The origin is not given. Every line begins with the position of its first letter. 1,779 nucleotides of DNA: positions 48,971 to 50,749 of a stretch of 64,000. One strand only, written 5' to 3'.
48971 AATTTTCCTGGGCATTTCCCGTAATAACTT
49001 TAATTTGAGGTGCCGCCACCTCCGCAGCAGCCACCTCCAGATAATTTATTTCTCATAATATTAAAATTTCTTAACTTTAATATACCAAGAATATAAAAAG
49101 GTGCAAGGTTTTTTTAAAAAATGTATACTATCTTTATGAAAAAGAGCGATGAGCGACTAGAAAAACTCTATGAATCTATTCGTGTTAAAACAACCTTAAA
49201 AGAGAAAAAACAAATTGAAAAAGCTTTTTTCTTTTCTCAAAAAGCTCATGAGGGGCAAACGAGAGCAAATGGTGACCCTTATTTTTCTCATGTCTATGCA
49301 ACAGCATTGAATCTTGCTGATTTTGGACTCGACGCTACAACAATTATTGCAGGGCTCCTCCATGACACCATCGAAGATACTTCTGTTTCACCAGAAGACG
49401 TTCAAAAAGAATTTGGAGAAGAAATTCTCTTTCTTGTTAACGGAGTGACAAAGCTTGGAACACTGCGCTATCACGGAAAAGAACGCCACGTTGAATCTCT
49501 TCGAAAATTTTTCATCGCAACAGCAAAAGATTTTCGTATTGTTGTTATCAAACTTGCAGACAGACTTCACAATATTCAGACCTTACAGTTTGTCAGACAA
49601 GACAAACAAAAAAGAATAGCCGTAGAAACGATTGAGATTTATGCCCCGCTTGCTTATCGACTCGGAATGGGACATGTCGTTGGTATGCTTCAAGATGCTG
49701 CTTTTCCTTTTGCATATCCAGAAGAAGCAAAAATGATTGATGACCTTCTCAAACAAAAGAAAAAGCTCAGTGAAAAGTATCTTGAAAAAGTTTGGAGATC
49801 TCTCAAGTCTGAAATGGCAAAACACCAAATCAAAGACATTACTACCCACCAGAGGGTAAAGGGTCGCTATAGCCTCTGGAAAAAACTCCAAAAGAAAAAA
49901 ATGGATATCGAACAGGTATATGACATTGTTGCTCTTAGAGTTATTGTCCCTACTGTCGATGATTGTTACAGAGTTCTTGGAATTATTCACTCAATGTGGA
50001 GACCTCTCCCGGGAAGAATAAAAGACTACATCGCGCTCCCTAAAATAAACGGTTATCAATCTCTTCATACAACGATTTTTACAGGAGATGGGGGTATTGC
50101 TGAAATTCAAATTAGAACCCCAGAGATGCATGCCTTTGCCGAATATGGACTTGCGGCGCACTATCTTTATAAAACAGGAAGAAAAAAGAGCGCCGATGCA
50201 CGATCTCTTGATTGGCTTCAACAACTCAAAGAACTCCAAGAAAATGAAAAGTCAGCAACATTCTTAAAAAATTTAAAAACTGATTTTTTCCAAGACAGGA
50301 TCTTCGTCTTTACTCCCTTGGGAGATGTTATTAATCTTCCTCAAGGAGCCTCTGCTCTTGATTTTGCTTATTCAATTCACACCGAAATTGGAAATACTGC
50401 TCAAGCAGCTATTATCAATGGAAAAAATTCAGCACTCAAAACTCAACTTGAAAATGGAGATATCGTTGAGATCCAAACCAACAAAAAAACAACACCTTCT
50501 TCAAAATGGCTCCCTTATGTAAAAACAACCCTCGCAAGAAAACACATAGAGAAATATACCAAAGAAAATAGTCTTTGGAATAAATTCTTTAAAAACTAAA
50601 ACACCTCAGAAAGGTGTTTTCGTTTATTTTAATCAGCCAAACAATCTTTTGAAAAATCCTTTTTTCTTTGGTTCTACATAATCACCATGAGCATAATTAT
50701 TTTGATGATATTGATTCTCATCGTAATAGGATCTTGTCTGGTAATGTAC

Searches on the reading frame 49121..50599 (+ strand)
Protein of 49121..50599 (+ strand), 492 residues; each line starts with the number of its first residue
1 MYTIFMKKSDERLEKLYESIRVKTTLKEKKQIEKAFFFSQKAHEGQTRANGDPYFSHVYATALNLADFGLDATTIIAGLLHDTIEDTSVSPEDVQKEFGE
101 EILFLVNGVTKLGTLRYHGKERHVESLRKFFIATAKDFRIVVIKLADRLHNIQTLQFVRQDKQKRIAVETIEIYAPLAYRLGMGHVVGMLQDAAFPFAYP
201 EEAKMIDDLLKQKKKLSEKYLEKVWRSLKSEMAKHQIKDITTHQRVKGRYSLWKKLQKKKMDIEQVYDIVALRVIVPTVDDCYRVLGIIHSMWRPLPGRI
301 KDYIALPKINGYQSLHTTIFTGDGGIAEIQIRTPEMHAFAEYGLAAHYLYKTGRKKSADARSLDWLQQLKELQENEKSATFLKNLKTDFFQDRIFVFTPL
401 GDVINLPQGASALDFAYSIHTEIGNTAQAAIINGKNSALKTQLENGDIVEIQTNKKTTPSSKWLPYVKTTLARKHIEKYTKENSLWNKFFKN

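Call 56: search_protein_families(library=pfam, proteins=[window:49121-50599:+], max_evalue=0.00001)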
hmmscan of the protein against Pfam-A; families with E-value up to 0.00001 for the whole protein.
window:49121-50599:+ (492 aa): 4 families
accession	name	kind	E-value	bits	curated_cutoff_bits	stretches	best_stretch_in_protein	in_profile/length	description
PF13328.12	HD_4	-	3.2e-41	141.1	27.2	1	35-183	1-155/156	HD domain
PF04607.23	RelA_SpoT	-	3.6e-39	134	27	1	244-353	1-111/113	Region found in RelA / SpoT proteins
PF02824.27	TGS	-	1.3e-19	70.4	22.2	1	394-452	1-59/60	TGS domain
PF01966.28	HD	-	1.5e-06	28.9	22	1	54-151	1-115/116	HD domain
